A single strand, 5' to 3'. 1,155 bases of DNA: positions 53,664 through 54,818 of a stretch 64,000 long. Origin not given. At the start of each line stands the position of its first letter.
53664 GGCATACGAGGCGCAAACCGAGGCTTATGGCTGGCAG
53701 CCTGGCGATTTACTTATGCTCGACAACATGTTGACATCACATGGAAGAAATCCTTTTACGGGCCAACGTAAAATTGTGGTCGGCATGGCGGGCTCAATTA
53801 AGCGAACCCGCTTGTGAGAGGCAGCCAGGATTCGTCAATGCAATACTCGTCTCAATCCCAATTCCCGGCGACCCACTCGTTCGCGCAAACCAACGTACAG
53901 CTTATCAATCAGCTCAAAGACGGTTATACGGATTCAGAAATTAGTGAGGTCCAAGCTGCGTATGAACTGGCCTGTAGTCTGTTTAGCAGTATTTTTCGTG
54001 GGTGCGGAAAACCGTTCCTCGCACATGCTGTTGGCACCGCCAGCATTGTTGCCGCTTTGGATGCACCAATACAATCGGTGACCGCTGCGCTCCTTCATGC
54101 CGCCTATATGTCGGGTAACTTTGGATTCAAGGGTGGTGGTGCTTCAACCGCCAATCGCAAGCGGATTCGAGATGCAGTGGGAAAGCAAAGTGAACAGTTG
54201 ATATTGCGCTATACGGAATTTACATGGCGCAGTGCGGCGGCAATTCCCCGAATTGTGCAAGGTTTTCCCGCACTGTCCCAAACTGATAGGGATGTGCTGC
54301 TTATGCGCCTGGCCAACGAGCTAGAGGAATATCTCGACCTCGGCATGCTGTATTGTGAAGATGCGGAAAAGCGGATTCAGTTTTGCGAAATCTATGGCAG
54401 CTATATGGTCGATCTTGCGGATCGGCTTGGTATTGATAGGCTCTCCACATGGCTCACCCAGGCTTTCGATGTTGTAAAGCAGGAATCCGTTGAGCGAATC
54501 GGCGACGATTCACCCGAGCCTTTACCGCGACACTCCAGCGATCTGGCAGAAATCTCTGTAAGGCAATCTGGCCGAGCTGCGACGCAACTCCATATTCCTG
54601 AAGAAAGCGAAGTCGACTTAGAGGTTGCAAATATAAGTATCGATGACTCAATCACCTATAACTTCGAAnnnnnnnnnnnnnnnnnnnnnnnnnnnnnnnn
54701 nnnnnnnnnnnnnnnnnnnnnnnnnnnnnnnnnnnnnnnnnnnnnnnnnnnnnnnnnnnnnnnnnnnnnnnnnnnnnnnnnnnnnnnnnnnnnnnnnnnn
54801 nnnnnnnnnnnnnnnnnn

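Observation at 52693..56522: Orphan NRPS-like pair: CAS/TauD-type dioxygenase translationally coupled to an HD-like/A/T tridomain protein with no C or TE domain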

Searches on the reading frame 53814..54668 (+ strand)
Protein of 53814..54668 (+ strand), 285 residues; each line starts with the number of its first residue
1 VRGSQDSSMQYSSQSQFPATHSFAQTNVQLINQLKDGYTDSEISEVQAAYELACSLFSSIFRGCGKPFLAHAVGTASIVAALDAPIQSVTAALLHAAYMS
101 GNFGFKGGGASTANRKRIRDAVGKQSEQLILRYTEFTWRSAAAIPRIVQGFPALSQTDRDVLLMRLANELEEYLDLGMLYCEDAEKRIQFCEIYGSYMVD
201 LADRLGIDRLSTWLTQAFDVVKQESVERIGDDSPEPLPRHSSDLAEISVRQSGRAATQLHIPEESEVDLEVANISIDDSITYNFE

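Call 13: find_homologous_proteins(query=window:53814-54668:+)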
Query window:53814-54668:+ (285 aa): 163 proteins with E <= 0.001 among 1747 candidates; the best 120 are listed.
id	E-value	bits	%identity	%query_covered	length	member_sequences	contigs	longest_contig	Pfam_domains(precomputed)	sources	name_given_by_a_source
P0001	1.5e-52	197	48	72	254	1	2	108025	PF13328.13,PF20680.4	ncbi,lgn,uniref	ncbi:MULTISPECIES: DUF6817 domain-containing protein [Aerosakkonema]|uniref:DUF6817 domain-containin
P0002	1.3e-50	190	49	72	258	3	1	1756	PF13328.13,PF20680.4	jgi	jgi:(p)ppGpp synthase/HD superfamily hydrolase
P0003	1.5e-50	190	48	79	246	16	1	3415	PF13328.13,PF20680.4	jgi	jgi:(p)ppGpp synthase/HD superfamily hydrolase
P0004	2.2e-50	189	48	79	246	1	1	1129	PF13328.13,PF20680.4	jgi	jgi:(p)ppGpp synthase/HD superfamily hydrolase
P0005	2.3e-50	189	48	79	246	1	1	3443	PF13328.13,PF20680.4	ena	-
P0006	1.5e-49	187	47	73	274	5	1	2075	PF13328.13,PF20680.4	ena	-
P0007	7.7e-49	184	45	77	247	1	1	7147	PF13328.13,PF20680.4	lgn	-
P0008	1.2e-48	184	50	69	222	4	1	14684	PF13328.13,PF20680.4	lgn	-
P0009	2.1e-48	183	46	69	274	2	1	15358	PF13328.13,PF20680.4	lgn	-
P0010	4.9e-48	182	49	69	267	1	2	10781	PF13328.13,PF20680.4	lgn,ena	-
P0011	5.5e-48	182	49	72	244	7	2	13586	PF13328.13,PF20680.4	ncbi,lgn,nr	ncbi:MAG TPA: HD domain-containing protein [Methylomirabilota bacterium]|nr:HD domain-containing pro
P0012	6.6e-48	181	50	70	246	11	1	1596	PF13328.13,PF20680.4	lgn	-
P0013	8.1e-48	181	47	79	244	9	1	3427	PF13328.13,PF20680.4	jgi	jgi:(p)ppGpp synthase/HD superfamily hydrolase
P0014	1.8e-47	180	44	73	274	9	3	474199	PF13328.13,PF20680.4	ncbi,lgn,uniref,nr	ncbi:hypothetical protein H6F78_12135 [Coleofasciculus sp. FACHB-64]|uniref:DUF6817 domain-containin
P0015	3.6e-47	179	48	69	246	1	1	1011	PF20680.4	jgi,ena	-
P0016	4.7e-47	179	48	72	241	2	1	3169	PF13328.13,PF20680.4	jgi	jgi:(p)ppGpp synthase/HD superfamily hydrolase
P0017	1.3e-46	177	49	69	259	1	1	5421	PF20680.4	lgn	-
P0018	2.1e-46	176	46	75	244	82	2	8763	PF13328.13,PF20680.4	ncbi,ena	-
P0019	2.4e-46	176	49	69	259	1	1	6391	PF13328.13,PF20680.4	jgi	jgi:(p)ppGpp synthase/HD superfamily hydrolase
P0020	3.4e-46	176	49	74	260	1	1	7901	PF13328.13,PF20680.4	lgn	-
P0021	6.8e-46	175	43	72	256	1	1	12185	PF13328.13,PF20680.4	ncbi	-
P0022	7.8e-46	175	48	72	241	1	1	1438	PF13328.13,PF20680.4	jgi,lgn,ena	-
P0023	7.9e-46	175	41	89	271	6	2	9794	PF13328.13,PF20680.4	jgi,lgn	jgi:(p)ppGpp synthase/HD superfamily hydrolase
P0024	8.0e-46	175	46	78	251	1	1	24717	PF13328.13,PF20680.4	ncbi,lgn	-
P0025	9.5e-46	174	46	73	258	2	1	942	PF13328.13,PF20680.4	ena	-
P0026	1.0e-45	174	51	68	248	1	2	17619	PF13328.13,PF20680.4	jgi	jgi:(p)ppGpp synthase/HD superfamily hydrolase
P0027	1.0e-45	174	48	70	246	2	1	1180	PF13328.13,PF20680.4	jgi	jgi:(p)ppGpp synthase/HD superfamily hydrolase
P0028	1.4e-45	174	49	69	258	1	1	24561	PF20680.4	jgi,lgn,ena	-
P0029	2.2e-45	173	43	75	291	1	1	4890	PF20680.4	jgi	jgi:(p)ppGpp synthase/HD superfamily hydrolase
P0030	2.4e-45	173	47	78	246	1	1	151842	PF13328.13,PF20680.4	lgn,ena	-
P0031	5.7e-45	172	49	69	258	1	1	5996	PF13328.13,PF20680.4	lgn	-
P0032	7.2e-45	171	48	69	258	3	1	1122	PF13328.13,PF20680.4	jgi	-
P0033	9.6e-45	171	45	73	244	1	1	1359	PF13328.13,PF20680.4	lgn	-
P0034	9.8e-45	171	48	72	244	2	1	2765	PF13328.13,PF20680.4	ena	-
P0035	1.3e-44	171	51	64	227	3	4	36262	PF13328.13,PF20680.4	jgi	-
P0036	1.8e-44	170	48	72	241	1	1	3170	PF20680.4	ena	-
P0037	1.8e-44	170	47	70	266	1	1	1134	PF20680.4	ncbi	-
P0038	2.0e-44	170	50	64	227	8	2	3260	PF13328.13,PF20680.4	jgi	jgi:(p)ppGpp synthase/HD superfamily hydrolase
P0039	2.2e-44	170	45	71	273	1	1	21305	PF13328.13,PF20680.4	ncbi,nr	ncbi:hypothetical protein H6F61_20235 [Cyanobacteria bacterium FACHB-472]|nr:hypothetical protein [C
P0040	3.2e-44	169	47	71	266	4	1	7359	PF13328.13,PF20680.4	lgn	-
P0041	3.8e-44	169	47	68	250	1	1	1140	PF20680.4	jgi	jgi:(p)ppGpp synthase/HD superfamily hydrolase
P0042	4.0e-44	169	46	69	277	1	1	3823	PF13328.13,PF20680.4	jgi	jgi:(p)ppGpp synthase/HD superfamily hydrolase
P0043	9.1e-44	168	44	69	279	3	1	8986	PF13328.13,PF20680.4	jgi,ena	-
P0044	9.5e-44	168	44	72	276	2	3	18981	PF13328.13,PF20680.4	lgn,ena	-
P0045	2.1e-43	167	46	70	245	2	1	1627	PF13328.13,PF20680.4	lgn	-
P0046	2.3e-43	166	47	69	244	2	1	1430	PF13328.13,PF20680.4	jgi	jgi:(p)ppGpp synthase/HD superfamily hydrolase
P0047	2.4e-43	166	46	72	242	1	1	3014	PF13328.13,PF20680.4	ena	-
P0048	2.9e-43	166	44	69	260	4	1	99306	PF13328.13,PF20680.4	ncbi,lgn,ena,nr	ncbi:MAG: HD domain-containing protein [Prochloraceae cyanobacterium]|nr:HD domain-containing protei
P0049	3.2e-43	166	49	64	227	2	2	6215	PF13328.13,PF20680.4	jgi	jgi:(p)ppGpp synthase/HD superfamily hydrolase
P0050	4.6e-43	165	49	68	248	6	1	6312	PF13328.13,PF20680.4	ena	-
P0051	9.0e-43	165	44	78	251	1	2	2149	PF13328.13,PF20680.4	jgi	-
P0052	1.2e-42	164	44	69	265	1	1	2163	PF13328.13,PF20680.4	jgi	jgi:(p)ppGpp synthase/HD superfamily hydrolase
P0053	1.3e-42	164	45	71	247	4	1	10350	PF13328.13,PF20680.4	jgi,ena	jgi:(p)ppGpp synthase/HD superfamily hydrolase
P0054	1.9e-42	163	47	68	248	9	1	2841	PF13328.13,PF20680.4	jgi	jgi:(p)ppGpp synthase/HD superfamily hydrolase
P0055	3.7e-42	163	44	70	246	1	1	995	PF13328.13,PF20680.4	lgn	-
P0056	3.9e-42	162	45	70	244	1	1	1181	PF13328.13,PF20680.4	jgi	-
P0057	5.0e-42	162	43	71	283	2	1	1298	PF13328.13,PF20680.4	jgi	jgi:(p)ppGpp synthase/HD superfamily hydrolase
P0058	7.5e-42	162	46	71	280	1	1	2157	PF13328.13,PF20680.4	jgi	jgi:(p)ppGpp synthase/HD superfamily hydrolase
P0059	7.6e-42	161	45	71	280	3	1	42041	PF13328.13,PF20680.4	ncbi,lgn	ncbi:MAG TPA: HD domain-containing protein [Candidatus Binatia bacterium]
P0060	1.0e-41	161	46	69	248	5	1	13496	PF13328.13,PF20680.4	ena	-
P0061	1.0e-41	161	42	66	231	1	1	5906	PF13328.13,PF20680.4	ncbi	-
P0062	1.1e-41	161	48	69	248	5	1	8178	PF13328.13,PF20680.4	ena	-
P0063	1.2e-41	161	45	69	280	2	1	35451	PF13328.13,PF20680.4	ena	-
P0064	1.9e-41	160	46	69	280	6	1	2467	PF13328.13,PF20680.4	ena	-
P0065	1.9e-41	160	44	70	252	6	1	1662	PF13328.13,PF20680.4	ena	-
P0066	1.9e-41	160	44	68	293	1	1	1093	PF13328.13,PF20680.4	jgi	jgi:hypothetical protein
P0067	1.9e-41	160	44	69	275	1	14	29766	PF20680.4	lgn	-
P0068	2.1e-41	160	44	70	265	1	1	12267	PF13328.13,PF20680.4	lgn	-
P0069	2.5e-41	160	45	71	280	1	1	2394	PF13328.13,PF20680.4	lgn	-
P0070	3.2e-41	159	39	84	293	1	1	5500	PF13328.13,PF20680.4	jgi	jgi:(p)ppGpp synthase/HD superfamily hydrolase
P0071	4.8e-41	159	40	80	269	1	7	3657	PF13328.13,PF20680.4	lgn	-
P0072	5.8e-41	159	44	71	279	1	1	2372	PF13328.13,PF20680.4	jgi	jgi:(p)ppGpp synthase/HD superfamily hydrolase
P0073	6.5e-41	158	47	68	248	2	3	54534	PF13328.13,PF20680.4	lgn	-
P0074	7.0e-41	158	48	68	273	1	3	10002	PF20680.4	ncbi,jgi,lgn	jgi:(p)ppGpp synthase/HD superfamily hydrolase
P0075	7.2e-41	158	45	70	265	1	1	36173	PF13328.13,PF20680.4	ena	-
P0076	8.7e-41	158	46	68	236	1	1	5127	PF13328.13,PF20680.4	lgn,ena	-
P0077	9.2e-41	158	44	70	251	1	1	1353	PF13328.13,PF20680.4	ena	-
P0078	9.3e-41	158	43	72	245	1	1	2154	PF13328.13,PF20680.4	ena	-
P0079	1.1e-40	158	46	70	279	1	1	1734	PF13328.13,PF20680.4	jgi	jgi:HD domain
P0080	1.1e-40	158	44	73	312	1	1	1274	PF13328.13,PF20680.4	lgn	-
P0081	1.2e-40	158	46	69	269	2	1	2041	PF13328.13,PF20680.4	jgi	jgi:(p)ppGpp synthase/HD superfamily hydrolase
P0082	1.4e-40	157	44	73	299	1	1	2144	PF13328.13,PF20680.4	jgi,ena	-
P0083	1.8e-40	157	45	71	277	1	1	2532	PF13328.13,PF20680.4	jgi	jgi:(p)ppGpp synthase/HD superfamily hydrolase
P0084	2.1e-40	157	46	69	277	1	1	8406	PF13328.13,PF20680.4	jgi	jgi:(p)ppGpp synthase/HD superfamily hydrolase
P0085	2.2e-40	157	43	71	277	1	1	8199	PF20680.4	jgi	jgi:(p)ppGpp synthase/HD superfamily hydrolase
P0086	2.4e-40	157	46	69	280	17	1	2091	PF20680.4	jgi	jgi:(p)ppGpp synthase/HD superfamily hydrolase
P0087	2.6e-40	156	41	72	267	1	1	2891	PF13328.13,PF20680.4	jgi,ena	-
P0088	2.7e-40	156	42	71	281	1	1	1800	PF20680.4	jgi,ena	-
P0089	3.0e-40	156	45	69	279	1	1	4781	PF13328.13,PF20680.4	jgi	jgi:(p)ppGpp synthase/HD superfamily hydrolase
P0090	3.1e-40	156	45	68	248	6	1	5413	PF13328.13,PF20680.4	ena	-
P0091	3.6e-40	156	44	70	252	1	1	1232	PF13328.13,PF20680.4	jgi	-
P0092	3.8e-40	156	44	71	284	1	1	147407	PF20680.4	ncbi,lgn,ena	-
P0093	7.1e-40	155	43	71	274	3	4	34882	PF20680.4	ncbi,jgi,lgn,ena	jgi:hypothetical protein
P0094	1.2e-39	154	40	83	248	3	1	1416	PF13328.13,PF20680.4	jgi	jgi:(p)ppGpp synthase/HD superfamily hydrolase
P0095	1.3e-39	154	44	78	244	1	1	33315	PF13328.13,PF20680.4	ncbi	-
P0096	1.4e-39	154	44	68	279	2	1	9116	PF13328.13,PF20680.4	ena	-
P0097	1.5e-39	154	45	69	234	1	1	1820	PF13328.13,PF20680.4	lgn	-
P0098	1.5e-39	154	44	71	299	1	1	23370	PF20680.4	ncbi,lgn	-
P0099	1.7e-39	154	46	71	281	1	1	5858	PF13328.13,PF20680.4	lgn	-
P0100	2.4e-39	153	47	65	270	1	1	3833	PF13328.13,PF20680.4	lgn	-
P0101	2.7e-39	153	44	70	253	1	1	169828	PF20680.4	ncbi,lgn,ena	-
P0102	3.8e-39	153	41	73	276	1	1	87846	PF13328.13,PF20680.4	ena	-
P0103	7.9e-39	152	43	67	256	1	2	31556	PF13328.13,PF20680.4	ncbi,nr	ncbi:MAG: hypothetical protein HC903_08435 [Methylacidiphilales bacterium]|nr:hypothetical protein [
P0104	8.0e-39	152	43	67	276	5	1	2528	PF13328.13,PF20680.4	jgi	jgi:(p)ppGpp synthase/HD superfamily hydrolase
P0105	9.9e-39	151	46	69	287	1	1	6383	PF13328.13,PF20680.4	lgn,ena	-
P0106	1.1e-38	151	40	73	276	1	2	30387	PF20680.4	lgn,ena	-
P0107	1.1e-38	151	44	71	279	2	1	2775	PF13328.13,PF20680.4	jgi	jgi:(p)ppGpp synthase/HD superfamily hydrolase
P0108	2.1e-38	150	47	58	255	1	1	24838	PF13328.13,PF20680.4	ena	-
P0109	1.5e-37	147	43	71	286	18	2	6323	PF13328.13,PF20680.4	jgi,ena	-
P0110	2.9e-36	143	44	70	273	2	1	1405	PF13328.13,PF20680.4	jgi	jgi:hypothetical protein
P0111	5.4e-36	142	47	62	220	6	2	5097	PF13328.13,PF20680.4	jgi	-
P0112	8.2e-36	142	49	56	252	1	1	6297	PF13328.13,PF20680.4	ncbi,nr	ncbi:MAG: HD domain-containing protein [Leptolyngbya sp. DLM2.Bin15]|nr:MAG: HD domain-containing pr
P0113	9.5e-36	142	46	58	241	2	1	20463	PF20680.4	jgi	jgi:hypothetical protein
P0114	1.2e-35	141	39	75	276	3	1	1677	PF13328.13,PF20680.4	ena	-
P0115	1.5e-35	141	45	64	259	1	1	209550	PF13328.13,PF20680.4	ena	-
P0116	2.8e-35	140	39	74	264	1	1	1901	PF13328.13,PF20680.4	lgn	-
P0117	3.1e-35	140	45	68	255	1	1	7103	PF13328.13,PF20680.4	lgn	-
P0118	3.7e-35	140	40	69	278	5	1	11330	PF13328.13,PF20680.4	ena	-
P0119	6.6e-35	139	43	65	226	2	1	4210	PF13328.13,PF20680.4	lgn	-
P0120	8.4e-35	138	50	57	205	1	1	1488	PF13328.13,PF20680.4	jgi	jgi:(p)ppGpp synthase/HD superfamily hydrolase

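Call 14: find_encoding_contigs(protein=P0001, flank=10000, max_places=3)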
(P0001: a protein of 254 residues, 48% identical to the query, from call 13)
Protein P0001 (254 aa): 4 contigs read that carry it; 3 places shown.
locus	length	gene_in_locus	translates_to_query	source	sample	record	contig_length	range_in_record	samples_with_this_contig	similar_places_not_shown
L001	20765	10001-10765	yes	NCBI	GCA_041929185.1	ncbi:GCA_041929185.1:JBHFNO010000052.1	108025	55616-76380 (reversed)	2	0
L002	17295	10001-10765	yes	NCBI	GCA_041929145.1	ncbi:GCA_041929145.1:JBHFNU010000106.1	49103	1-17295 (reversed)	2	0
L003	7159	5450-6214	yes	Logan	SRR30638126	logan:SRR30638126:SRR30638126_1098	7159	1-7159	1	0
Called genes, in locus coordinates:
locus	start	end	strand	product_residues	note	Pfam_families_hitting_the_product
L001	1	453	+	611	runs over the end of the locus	PF00072:Response_reg, PF00990:GGDEF, PF00563:EAL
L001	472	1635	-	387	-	PF00072:Response_reg, PF00512:HisKA, PF02518:HATPase_c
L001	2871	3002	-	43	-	-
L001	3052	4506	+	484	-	PF02874:ATP-synt_ab_N, PF00006:ATP-synt_ab, PF22919:ATP-synt_VA_C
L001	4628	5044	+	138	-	PF02823:ATP-synt_DE_N, PF00401:ATP-synt_DE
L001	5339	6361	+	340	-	PF00535:Glycos_transf_2, PF10111:Glyco_tranf_2_2 (weak), PF13641:Glyco_tranf_2_3, PF13632:Glyco_trans_2_3 (faint)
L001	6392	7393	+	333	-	PF00535:Glycos_transf_2, PF13641:Glyco_tranf_2_3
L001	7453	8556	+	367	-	PF01757:Acyl_transf_3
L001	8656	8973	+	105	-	-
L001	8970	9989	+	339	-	PF00535:Glycos_transf_2, PF13641:Glyco_tranf_2_3 (weak)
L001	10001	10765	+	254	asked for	PF13328:HD_4 (weak), PF20680:DUF6817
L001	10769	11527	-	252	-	PF00657:Lipase_GDSL, PF13472:Lipase_GDSL_2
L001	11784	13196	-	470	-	-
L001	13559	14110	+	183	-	PF05565:Sipho_Gp157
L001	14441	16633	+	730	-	PF01145:Band_7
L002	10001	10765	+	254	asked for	PF13328:HD_4 (weak), PF20680:DUF6817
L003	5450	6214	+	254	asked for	PF13328:HD_4 (weak), PF20680:DUF6817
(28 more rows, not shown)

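Call 15: find_encoding_contigs(protein=P0014, flank=10000, max_places=3)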
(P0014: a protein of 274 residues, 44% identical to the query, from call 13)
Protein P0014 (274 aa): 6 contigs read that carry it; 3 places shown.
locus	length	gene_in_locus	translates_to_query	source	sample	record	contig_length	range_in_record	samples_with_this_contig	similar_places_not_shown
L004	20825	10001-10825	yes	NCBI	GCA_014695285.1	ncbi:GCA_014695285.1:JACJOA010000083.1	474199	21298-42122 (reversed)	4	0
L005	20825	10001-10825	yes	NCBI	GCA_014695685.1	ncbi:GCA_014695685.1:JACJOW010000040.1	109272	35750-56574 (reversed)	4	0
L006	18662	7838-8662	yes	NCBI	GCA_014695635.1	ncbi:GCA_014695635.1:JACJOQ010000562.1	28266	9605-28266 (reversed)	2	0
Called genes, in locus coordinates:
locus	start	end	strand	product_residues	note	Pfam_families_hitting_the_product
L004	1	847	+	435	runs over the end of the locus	PF04932:Wzy_C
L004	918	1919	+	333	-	PF00535:Glycos_transf_2, PF10111:Glyco_tranf_2_2, PF13506:Glyco_transf_21 (faint), PF13641:Glyco_tranf_2_3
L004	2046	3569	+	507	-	PF01943:Polysacc_synt, PF13440:Polysacc_synt_3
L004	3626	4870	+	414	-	PF13439:Glyco_transf_4, PF13579:Glyco_trans_4_4 (weak), PF00534:Glycos_transf_1, PF13692:Glyco_trans_1_4, PF13524:Glyco_trans_1_2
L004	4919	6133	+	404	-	PF13439:Glyco_transf_4, PF13579:Glyco_trans_4_4 (weak), PF00534:Glycos_transf_1, PF13692:Glyco_trans_1_4, PF13524:Glyco_trans_1_2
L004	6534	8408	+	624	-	PF00664:ABC_membrane, PF00005:ABC_tran, PF02463:SMC_N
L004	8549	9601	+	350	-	PF00535:Glycos_transf_2, PF10111:Glyco_tranf_2_2 (weak), PF13641:Glyco_tranf_2_3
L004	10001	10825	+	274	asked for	PF13328:HD_4 (weak), PF20680:DUF6817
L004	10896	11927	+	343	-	PF00535:Glycos_transf_2, PF10111:Glyco_tranf_2_2, PF13641:Glyco_tranf_2_3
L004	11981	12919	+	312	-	PF02485:Branch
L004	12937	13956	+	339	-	PF00535:Glycos_transf_2, PF10111:Glyco_tranf_2_2, PF13641:Glyco_tranf_2_3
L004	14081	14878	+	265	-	PF05050:Methyltransf_21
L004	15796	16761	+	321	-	PF02485:Branch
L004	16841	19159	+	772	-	PF25852:DUF6242_C (faint), PF14870:PSII_BNR (faint), PF02012:BNR (faint), PF15899:BNR_6 (faint), PF15902:Sortilin-Vps10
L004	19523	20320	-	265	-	PF03808:Glyco_tran_WecG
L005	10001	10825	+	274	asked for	PF13328:HD_4 (weak), PF20680:DUF6817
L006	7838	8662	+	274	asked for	PF13328:HD_4 (weak), PF20680:DUF6817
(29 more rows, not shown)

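Call 44: search_solved_structures(query=A1, max_evalue=10)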
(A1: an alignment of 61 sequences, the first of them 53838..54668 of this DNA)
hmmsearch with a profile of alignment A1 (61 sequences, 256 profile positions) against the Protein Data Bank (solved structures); distinct sequences matched with E-value up to 10: 17.
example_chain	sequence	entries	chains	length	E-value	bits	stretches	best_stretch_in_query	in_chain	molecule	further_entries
7ohg_A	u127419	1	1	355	1.2e-14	57.6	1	21-227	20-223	Guanosine-3',5'-bis(Diphosphate) 3'-pyrophosphohydrolase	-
6s2v_A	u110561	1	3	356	1.2e-14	57.6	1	21-227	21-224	(P)ppGpp synthetase I, SpoT/RelA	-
6s2t_A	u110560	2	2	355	1.2e-14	57.6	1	21-227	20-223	(P)ppGpp synthetase I, SpoT/RelA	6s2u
5xnx_A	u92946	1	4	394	3.3e-12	49.6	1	15-203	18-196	Bifunctional (p)ppGpp synthase/hydrolase RelA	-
7qps_A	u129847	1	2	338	1.2e-10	44.5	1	21-247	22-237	ACT domain protein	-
8fr8_I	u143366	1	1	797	2.1e-10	43.6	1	15-202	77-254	GTP pyrophosphokinase RelA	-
7qpr_A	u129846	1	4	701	6.1e-10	42.2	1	21-246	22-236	ACT domain protein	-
7oiw_A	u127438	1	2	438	1.4e-09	41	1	20-203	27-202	GTP pyrophosphokinase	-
8acu_A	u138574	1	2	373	5.6e-09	39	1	20-206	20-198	GTP pyrophosphokinase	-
6yxa_A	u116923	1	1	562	1.4e-08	37.7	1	20-206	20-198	GTP pyrophosphokinase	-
1vj7_A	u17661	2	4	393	3.3e-07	33.2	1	16-208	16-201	Bifunctional RELA/SPOT | Bifunctional (p)ppGpp synthase/hydrolase RelA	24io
4yf1_A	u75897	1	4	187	0.00027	23.7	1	30-130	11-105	Lmo0812 protein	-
9s6k_B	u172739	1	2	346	0.0041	19.8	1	15-79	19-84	GTP pyrophosphokinase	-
7qoe_A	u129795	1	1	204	0.0076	18.9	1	26-79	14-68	HDc domain-containing protein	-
5vxa_A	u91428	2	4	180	0.25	13.9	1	28-79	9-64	Guanosine-3',5'-bis(diphosphate) 3'-pyrophosphohydrolase MESH1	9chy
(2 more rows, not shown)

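Call 50: predict_structure(alignment_id=A1)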
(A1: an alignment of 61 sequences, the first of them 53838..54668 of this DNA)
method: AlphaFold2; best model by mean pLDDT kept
length: 277 residues; sequences in the alignment: 61
mean_pLDDT: 82.0   pTM: 0.78
mean pLDDT of the five models: 82.0, 81.6, 81.2, 81.1, 80.6
residues with pLDDT >= 90: 183; 70-90: 20; 50-70: 19; < 50: 55
segments of 3 or more residues with pLDDT < 50: 1-11, 235-252, 254-277
pLDDT, mean of each block of 10 residues (from residue 1): 46 83 98 98 96 92 97 98 96 70 91 98 95 92 98 98 94 91 95 98 97 91 62 49 46 45 36 32
secondary structure, 60 per line:
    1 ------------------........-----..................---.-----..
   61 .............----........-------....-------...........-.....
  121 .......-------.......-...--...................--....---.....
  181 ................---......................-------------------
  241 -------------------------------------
elements in order: H19-26 H32-49 H60-73 H78-85 H93-96 H104-114 H116-127 H135-141 H148-166 H169-172 H176-196 H200-221
